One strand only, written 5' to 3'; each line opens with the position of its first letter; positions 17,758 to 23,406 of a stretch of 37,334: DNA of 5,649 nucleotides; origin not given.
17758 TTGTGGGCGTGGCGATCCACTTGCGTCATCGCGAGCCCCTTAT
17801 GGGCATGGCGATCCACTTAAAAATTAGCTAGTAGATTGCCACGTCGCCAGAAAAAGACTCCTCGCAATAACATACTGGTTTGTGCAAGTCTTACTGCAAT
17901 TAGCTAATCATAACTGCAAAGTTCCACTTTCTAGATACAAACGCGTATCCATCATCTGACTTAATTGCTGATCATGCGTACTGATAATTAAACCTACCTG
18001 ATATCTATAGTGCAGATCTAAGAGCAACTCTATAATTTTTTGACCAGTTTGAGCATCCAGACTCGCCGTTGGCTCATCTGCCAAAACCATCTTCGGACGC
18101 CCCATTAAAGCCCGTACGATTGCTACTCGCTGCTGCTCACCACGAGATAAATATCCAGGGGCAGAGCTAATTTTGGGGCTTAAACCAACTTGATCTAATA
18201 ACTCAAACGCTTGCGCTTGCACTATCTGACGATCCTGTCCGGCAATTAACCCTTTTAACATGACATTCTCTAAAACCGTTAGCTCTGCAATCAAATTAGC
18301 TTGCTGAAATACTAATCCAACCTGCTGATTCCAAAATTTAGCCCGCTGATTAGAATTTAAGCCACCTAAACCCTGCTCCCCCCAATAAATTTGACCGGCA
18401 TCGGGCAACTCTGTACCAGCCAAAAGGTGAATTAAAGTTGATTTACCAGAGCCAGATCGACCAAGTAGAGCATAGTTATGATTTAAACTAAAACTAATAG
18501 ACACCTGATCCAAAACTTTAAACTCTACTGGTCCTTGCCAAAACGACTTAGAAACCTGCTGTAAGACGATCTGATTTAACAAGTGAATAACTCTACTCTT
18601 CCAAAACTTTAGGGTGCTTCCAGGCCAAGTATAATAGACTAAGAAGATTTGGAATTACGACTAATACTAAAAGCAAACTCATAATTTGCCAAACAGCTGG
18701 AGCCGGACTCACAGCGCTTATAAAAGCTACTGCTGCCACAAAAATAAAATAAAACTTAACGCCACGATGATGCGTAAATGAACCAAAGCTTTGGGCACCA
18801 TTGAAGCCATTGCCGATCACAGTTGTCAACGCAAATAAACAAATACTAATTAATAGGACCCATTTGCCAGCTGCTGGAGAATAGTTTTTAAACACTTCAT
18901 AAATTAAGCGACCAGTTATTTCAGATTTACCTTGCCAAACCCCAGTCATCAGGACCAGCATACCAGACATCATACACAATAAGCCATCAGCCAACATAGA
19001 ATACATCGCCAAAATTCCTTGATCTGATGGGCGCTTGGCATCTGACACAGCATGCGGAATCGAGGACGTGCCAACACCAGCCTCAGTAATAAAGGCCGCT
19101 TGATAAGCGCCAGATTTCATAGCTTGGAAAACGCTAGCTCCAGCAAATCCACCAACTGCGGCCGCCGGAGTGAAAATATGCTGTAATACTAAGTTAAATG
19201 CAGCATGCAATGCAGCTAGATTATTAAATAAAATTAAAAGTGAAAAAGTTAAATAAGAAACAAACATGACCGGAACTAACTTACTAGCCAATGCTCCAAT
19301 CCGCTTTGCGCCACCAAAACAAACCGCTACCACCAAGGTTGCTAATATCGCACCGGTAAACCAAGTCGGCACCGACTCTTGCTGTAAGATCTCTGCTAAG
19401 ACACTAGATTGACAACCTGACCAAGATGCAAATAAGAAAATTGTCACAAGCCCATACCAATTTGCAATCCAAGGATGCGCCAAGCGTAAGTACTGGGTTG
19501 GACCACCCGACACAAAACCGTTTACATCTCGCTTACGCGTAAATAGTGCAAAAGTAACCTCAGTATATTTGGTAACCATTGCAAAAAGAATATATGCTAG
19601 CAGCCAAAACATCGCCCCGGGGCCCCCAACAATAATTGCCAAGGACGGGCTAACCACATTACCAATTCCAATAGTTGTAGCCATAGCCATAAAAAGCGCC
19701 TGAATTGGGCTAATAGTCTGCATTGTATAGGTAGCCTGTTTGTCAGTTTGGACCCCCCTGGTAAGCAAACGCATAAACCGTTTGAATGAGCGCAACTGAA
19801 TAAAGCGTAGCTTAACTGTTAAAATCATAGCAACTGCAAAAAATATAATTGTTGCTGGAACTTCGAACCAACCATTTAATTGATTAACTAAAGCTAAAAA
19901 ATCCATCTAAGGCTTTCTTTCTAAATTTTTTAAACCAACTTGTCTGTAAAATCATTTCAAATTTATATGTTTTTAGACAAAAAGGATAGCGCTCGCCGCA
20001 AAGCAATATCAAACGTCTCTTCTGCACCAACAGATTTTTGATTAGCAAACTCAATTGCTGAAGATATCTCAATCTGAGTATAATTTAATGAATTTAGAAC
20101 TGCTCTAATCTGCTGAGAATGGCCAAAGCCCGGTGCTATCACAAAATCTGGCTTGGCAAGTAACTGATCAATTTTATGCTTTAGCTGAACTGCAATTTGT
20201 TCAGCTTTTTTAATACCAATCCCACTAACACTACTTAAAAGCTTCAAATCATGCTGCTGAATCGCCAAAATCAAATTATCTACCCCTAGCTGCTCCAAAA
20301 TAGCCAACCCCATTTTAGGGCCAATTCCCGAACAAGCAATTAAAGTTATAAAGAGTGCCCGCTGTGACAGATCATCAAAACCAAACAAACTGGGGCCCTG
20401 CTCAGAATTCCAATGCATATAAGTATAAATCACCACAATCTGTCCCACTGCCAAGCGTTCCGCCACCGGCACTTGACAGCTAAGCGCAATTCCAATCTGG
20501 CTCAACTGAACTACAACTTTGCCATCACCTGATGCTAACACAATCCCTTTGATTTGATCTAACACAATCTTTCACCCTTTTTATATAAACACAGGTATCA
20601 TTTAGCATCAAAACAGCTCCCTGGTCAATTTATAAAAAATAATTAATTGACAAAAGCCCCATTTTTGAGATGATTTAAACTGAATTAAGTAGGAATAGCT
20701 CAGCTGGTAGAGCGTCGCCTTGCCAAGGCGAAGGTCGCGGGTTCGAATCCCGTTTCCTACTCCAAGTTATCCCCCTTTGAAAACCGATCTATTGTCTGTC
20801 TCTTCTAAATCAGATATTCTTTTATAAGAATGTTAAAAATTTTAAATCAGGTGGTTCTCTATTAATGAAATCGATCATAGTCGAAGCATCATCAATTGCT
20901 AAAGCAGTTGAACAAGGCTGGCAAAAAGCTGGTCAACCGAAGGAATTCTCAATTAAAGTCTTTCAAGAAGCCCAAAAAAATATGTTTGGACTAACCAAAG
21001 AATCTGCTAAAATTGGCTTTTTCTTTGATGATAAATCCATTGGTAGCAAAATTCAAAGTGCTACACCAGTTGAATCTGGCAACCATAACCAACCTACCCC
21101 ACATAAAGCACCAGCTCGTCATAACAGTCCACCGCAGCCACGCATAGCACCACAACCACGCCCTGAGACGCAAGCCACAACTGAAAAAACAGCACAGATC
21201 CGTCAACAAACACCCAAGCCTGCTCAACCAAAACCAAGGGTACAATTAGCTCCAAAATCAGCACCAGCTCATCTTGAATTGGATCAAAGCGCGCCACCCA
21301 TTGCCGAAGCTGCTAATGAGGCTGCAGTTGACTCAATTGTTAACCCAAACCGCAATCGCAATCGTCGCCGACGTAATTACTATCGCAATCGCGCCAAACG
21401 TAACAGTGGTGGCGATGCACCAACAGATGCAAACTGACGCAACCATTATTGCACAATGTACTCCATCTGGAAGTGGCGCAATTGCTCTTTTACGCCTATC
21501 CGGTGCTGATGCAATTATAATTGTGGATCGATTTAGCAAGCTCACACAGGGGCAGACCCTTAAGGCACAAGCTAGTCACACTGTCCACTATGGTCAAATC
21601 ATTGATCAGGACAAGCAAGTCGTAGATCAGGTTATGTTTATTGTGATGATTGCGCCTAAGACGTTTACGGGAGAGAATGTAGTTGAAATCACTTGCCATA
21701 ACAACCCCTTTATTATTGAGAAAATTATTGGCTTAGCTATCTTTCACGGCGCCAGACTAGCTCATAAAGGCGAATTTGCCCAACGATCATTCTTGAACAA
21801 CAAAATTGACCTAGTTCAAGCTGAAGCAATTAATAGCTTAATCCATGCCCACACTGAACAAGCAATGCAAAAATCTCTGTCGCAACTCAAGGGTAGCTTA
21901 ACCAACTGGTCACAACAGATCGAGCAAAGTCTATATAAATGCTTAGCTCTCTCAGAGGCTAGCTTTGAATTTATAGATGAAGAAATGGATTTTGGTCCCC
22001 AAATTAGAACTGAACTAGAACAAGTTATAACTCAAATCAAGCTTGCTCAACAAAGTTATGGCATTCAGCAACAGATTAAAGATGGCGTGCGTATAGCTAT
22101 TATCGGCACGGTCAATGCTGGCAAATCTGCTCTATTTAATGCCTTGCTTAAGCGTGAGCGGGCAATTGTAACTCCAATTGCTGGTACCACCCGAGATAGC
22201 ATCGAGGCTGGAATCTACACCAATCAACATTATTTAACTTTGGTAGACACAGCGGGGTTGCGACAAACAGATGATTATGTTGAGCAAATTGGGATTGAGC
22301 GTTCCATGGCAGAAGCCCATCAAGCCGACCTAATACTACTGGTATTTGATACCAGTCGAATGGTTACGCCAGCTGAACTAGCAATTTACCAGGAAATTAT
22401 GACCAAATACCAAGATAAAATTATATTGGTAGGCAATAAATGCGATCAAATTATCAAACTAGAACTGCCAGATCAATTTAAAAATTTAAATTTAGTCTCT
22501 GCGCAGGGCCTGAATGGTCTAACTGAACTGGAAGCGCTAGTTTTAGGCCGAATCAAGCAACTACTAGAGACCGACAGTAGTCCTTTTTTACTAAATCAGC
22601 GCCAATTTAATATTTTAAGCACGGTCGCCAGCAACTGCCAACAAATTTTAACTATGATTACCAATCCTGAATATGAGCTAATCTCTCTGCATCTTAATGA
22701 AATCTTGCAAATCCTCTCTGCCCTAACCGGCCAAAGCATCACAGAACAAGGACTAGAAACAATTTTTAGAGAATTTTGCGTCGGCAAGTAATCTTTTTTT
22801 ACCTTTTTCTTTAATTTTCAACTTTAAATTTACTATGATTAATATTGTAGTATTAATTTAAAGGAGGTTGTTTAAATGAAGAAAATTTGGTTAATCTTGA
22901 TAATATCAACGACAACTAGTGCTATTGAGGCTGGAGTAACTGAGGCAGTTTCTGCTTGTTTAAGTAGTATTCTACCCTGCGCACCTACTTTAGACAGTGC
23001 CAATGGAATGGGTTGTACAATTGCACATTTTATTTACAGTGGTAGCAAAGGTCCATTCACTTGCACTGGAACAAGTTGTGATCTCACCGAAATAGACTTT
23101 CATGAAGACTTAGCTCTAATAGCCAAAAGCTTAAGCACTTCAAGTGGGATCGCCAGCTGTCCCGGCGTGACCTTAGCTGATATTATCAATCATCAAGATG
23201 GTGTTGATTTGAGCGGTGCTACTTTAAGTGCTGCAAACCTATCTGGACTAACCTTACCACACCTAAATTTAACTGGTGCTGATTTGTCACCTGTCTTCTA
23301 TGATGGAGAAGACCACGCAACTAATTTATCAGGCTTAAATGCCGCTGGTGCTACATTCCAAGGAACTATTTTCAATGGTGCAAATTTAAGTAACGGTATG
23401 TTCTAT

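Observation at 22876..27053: Tandem secreted pentapeptide-repeat paralogs capped by an unrecognised Cys-rich C-terminal module and duplicated 4-Cys N-modules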

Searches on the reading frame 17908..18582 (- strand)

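Call 70: search_protein_families(library=pfam, proteins=[window:17908-18582:-], max_evalue=0.01)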
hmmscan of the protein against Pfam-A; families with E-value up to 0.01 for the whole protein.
window:17908-18582:- (224 aa): 5 families
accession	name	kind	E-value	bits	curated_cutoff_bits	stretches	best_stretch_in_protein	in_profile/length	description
PF00005.33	ABC_tran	-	9.4e-32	110.9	25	1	24-173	1-137/137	ABC transporter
PF02463.25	SMC_N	-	1.9e-06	27.9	40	1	118-213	116-207/220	RecF/RecN/SMC N terminal domain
PF13304.12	AAA_21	-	4.8e-06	27.3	27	0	151-206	244-301/304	AAA domain, putative AbiEii toxin, Type IV TA system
PF13555.12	AAA_29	-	4e-05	23.7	27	1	24-51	12-39/61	P-loop containing region of AAA domain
PF03193.22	RsgA_GTPase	-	0.0068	16.7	30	0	35-58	107-130/174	RsgA GTPase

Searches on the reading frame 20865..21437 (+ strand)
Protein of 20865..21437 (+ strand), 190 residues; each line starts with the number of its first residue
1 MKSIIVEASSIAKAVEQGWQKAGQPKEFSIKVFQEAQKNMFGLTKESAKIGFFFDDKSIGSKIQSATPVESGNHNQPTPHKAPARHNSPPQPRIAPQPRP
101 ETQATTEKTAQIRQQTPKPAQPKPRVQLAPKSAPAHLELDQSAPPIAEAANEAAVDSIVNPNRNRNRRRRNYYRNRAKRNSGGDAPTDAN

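Call 70: search_protein_families(library=pfam, proteins=[window:20865-21437:+], max_evalue=0.01)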
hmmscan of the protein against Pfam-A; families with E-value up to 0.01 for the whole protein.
window:20865-21437:+ (190 aa): 1 family
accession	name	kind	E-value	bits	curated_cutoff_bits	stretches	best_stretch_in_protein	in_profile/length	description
PF14804.11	Jag_N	-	0.0026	18.6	25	1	6-50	1-46/50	Jag N-terminus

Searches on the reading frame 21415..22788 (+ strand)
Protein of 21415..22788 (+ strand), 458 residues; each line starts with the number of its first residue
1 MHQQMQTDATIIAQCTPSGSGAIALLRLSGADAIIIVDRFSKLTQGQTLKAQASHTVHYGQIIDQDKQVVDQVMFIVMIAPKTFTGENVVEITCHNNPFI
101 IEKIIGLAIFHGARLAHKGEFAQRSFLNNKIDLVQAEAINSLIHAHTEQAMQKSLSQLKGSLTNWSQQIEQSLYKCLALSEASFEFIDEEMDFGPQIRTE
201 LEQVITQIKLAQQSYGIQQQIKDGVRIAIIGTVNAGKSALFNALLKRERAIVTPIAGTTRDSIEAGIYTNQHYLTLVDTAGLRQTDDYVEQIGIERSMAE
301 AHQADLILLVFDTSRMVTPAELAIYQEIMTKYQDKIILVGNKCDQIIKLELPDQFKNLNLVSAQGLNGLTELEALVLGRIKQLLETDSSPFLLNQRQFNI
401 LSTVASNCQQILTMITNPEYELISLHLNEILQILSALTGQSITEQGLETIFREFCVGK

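Call 26: find_homologous_proteins(query=window:21415-22788:+, max_evalue=1e-20)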
Query window:21415-22788:+ (458 aa): 7269 proteins with E <= 1e-20 among 8000 candidates; the best 120 are listed.
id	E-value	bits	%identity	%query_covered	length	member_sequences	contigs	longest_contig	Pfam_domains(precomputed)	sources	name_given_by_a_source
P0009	2.8e-292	987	100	100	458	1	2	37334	PF10396.15,PF01926.30,PF00350.30,PF02421.25,PF00009.34,PF12631.13,PF00071.29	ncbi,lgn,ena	-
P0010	7.6e-232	788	82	99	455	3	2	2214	PF10396.15,PF01926.30,PF00350.30,PF02421.25,PF00009.34,PF12631.13,PF04548.23,PF00071.29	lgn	-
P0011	1.2e-194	665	69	99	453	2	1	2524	PF10396.15,PF01926.30,PF00350.30,PF02421.25,PF00009.34,PF12631.13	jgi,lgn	-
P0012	2.2e-193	661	68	98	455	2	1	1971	PF10396.15,PF01926.30,PF00350.30,PF02421.25,PF00009.34,PF12631.13,PF04548.23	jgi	-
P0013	2.5e-192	657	67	98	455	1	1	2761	PF10396.15,PF01926.30,PF00350.30,PF02421.25,PF00009.34,PF12631.13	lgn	-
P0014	3.8e-190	650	67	98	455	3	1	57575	PF10396.15,PF01926.30,PF00350.30,PF02421.25,PF00009.34,PF12631.13,PF00071.29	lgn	-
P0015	6.5e-190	650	67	98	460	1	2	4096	PF10396.15,PF01926.30,PF00350.30,PF02421.25,PF00009.34,PF03193.23,PF12631.13,PF00071.29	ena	-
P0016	2.1e-189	648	66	98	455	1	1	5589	PF10396.15,PF01926.30,PF00350.30,PF02421.25,PF00009.34,PF12631.13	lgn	-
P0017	3.8e-189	647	67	98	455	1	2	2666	PF10396.15,PF01926.30,PF00350.30,PF02421.25,PF00009.34,PF12631.13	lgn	-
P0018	2.2e-188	644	67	99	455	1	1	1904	PF10396.15,PF01926.30,PF00350.30,PF02421.25,PF00009.34,PF12631.13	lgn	-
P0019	4.6e-188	643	67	98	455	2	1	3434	PF10396.15,PF01926.30,PF00350.30,PF02421.25,PF00009.34,PF03193.23,PF12631.13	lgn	-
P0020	7.2e-188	643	66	98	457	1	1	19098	PF10396.15,PF01926.30,PF00350.30,PF02421.25,PF00009.34,PF12631.13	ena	-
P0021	9.3e-188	642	64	99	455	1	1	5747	PF10396.15,PF01926.30,PF00350.30,PF02421.25,PF00009.34,PF12631.13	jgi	jgi:tRNA modification GTPase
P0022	1.2e-187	642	67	98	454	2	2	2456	PF10396.15,PF01926.30,PF00350.30,PF02421.25,PF00009.34,PF12631.13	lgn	-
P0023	1.1e-186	639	67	98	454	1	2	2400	PF10396.15,PF01926.30,PF00350.30,PF02421.25,PF12631.13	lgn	-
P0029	1.4e-181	622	65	98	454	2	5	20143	PF10396.15,PF01926.30,PF00350.30,PF02421.25,PF00009.34,PF12631.13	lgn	-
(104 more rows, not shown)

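Call 27: find_encoding_contigs(protein=P0014, flank=10000, max_places=2)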
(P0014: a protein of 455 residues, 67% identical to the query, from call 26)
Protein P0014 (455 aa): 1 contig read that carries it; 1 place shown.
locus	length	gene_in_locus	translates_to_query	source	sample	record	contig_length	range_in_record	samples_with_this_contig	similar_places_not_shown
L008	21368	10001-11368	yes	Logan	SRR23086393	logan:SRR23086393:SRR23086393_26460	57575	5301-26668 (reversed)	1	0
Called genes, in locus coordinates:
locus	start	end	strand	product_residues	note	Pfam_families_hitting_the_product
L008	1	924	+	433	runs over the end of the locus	-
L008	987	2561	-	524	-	PF03023:MurJ, PF01554:MatE (weak)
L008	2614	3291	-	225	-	PF00005:ABC_tran, PF02463:SMC_N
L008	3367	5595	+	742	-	PF01820:Dala_Dala_lig_N, PF01071:GARS_A (faint), PF02222:ATP-grasp (faint), PF07478:Dala_Dala_lig_C, PF13535:ATP-grasp_4, PF01820:Dala_Dala_lig_N, PF02655:ATP-grasp_3 (weak), PF07478:Dala_Dala_lig_C, +2 more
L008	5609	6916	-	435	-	PF01235:Na_Ala_symp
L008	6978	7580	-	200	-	PF00633:HHH (faint), PF14520:HHH_5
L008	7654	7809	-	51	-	-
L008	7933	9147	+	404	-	-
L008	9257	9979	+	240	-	-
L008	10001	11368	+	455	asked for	PF10396:TrmE_N, PF00009:GTP_EFTU (faint), PF12631:MnmE_helical, PF00071:Ras (weak), PF00350:Dynamin_N (faint), PF01926:MMR_HSR1, PF02421:FeoB_N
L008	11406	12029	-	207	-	PF00691:OmpA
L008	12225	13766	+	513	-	PF10150:RNase_E_G, PF20833:RNase_E_G_Thio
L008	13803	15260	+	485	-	PF02934:GatB_N, PF02637:GatB_Yqey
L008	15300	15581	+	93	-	PF03840:SecG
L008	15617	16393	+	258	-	PF02405:MlaE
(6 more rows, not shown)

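Call 28: find_encoding_contigs(protein=P0020, flank=10000, max_places=2)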
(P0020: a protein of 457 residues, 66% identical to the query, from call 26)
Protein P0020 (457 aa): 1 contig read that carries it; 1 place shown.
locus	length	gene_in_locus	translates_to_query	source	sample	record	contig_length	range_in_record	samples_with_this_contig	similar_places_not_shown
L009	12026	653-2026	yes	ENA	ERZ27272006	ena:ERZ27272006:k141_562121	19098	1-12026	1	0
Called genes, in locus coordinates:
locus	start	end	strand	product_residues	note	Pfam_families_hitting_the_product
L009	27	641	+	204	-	-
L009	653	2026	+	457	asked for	PF10396:TrmE_N, PF00009:GTP_EFTU (faint), PF12631:MnmE_helical, PF00350:Dynamin_N (faint), PF01926:MMR_HSR1, PF02421:FeoB_N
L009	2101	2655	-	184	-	PF00691:OmpA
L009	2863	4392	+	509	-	PF10150:RNase_E_G, PF20833:RNase_E_G_Thio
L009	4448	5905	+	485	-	PF02934:GatB_N, PF02637:GatB_Yqey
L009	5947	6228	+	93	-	PF03840:SecG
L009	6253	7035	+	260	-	PF02405:MlaE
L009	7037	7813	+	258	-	PF00005:ABC_tran, PF13304:AAA_21 (faint)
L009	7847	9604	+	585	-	PF00664:ABC_membrane, PF02463:SMC_N (faint), PF00005:ABC_tran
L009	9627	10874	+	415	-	PF01409:tRNA-synt_2d (faint), PF13393:tRNA-synt_His, PF00587:tRNA-synt_2b, PF03129:HGTP_anticodon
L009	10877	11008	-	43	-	-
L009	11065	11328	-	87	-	-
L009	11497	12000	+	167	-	-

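Call 29: find_encoding_contigs(protein=P0029, flank=10000, max_places=2)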
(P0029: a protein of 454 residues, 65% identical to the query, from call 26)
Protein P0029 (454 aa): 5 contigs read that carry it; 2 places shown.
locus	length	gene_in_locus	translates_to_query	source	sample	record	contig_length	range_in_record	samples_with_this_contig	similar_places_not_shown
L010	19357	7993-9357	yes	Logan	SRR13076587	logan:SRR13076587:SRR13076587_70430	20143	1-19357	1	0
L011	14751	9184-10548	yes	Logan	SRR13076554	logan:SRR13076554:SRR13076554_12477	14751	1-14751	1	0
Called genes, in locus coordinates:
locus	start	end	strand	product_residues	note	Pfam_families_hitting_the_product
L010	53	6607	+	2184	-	-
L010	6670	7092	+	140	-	-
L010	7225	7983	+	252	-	-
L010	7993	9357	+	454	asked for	PF10396:TrmE_N, PF00009:GTP_EFTU (faint), PF00350:Dynamin_N (faint), PF12631:MnmE_helical, PF01926:MMR_HSR1, PF02421:FeoB_N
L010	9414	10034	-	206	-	PF00691:OmpA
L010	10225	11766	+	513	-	PF10150:RNase_E_G, PF20833:RNase_E_G_Thio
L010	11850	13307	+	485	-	PF02934:GatB_N, PF02637:GatB_Yqey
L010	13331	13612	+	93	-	PF03840:SecG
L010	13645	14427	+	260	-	PF02405:MlaE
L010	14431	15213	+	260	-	PF00005:ABC_tran, PF13304:AAA_21 (faint)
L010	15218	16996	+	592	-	PF00664:ABC_membrane, PF00005:ABC_tran, PF02463:SMC_N (weak)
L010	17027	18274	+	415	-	PF13393:tRNA-synt_His, PF00587:tRNA-synt_2b, PF03129:HGTP_anticodon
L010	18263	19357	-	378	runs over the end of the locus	PF01168:Ala_racemase_N, PF00842:Ala_racemase_C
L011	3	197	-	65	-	?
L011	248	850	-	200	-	PF00633:HHH (faint), PF14520:HHH_5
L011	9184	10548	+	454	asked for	PF10396:TrmE_N, PF00009:GTP_EFTU (faint), PF00350:Dynamin_N (faint), PF12631:MnmE_helical, PF01926:MMR_HSR1, PF02421:FeoB_N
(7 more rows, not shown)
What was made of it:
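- The closest relatives (MnmE 64-67% identity) have mnmE directly followed by pal (calls 27-29).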

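Call 35: find_related_loci(query=A4, collection=genome_contigs, flank=8000)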
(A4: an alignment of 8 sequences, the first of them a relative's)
Query A4 (458 aa) in genome_contigs; peptide patterns used: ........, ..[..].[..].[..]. (x = any residue, [..] = any of these).
78 stretches matched a pattern; 57 encode a relative of the query (tblastn E <= 1e-3); 57 distinct loci.
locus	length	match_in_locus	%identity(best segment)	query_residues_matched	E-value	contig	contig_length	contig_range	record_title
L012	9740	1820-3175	54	10-458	6e-158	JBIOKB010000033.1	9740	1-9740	MAG: Candidatus Babeliales bacterium isolate GcC11-27 k141_1474651_length_9740_cov_46.0000, whole genome shotgun sequenc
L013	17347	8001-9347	55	10-458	2e-156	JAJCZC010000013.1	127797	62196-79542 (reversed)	MAG: Candidatus Dependentiae bacterium isolate OFTM133 OFTM133_12, whole genome shotgun sequence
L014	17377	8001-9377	54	8-458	3e-155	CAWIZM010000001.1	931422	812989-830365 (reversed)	MAG: uncultured bacterium isolate MFD06092.bin.1.94 genome assembly, contig: contig_40501, whole genome shotgun sequence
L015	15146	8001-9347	52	8-458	2e-155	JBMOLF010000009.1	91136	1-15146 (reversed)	MAG: Candidatus Dependentiae bacterium isolate Betzabe_MAG017 MAG017_9, whole genome shotgun sequence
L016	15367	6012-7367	55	10-458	9e-155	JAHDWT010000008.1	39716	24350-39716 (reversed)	MAG: Candidatus Dependentiae bacterium isolate DEP1 NODE_1799_length_39716_cov_20.302766, whole genome shotgun sequence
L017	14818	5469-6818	53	10-458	3e-154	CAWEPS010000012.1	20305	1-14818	MAG: uncultured bacterium isolate MFD02138.bin.3.60 genome assembly, contig: contig_119103, whole genome shotgun sequenc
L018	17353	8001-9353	52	10-458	3e-154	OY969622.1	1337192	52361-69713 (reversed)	MAG: Candidatus Babeliales bacterium isolate MFD04434.bin.c.2 genome assembly, chromosome: 1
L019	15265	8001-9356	54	6-458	2e-154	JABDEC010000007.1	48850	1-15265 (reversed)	MAG: Candidatus Dependentiae bacterium isolate BWMinControl_Nextera38_MAG1 3300020911.a:Ga0207014_1009, whole genome sho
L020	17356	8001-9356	54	10-458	2e-153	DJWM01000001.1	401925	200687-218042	MAG TPA_asm: Candidatus Dependentiae bacterium UBA6230 UBA6230_contig_8463, whole genome shotgun sequence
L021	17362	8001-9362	54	7-458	2e-153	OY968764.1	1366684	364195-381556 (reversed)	MAG: uncultured bacterium isolate MFD05512.bin.c.17 genome assembly, chromosome: 1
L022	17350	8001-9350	54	10-458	7e-152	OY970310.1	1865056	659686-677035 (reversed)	MAG: Candidatus Babeliales bacterium isolate MFD05512.bin.c.16 genome assembly, chromosome: 1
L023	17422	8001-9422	52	6-458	2e-151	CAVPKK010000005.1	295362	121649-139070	MAG: uncultured bacterium isolate MFD10064.bin.1.39 genome assembly, contig: contig_60717, whole genome shotgun sequence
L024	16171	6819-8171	54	10-458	3e-151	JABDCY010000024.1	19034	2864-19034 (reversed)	MAG: Candidatus Dependentiae bacterium isolate BWMinHeated_Nextera56_MAG2 3300020846.a:Ga0207124_1045, whole genome shot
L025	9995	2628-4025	51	6-458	2e-150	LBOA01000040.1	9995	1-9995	MAG: candidate division TM6 bacterium GW2011_GWF2_30_66 UR12_C0040, whole genome shotgun sequence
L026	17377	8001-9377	51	1-458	2e-150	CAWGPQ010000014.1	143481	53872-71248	MAG: uncultured bacterium isolate MFD04492.bin.1.190 genome assembly, contig: contig_61536, whole genome shotgun sequenc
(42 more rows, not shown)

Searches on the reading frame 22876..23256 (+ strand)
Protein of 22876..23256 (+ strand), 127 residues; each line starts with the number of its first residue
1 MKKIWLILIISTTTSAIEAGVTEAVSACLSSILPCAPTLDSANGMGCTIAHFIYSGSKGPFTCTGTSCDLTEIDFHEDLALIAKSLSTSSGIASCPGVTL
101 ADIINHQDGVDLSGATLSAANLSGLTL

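Call 7: search_protein_families(library=pfam, proteins=[window:22876-23256:+], max_evalue=10)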
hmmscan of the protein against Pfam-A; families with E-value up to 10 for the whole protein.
seq(127 aa): 1 family
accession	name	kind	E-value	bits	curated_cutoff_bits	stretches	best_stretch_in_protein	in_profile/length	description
PF00805.28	Pentapeptide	-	0.0041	17.1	20.2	1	109-124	15-30/40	Pentapeptide repeats (8 copies)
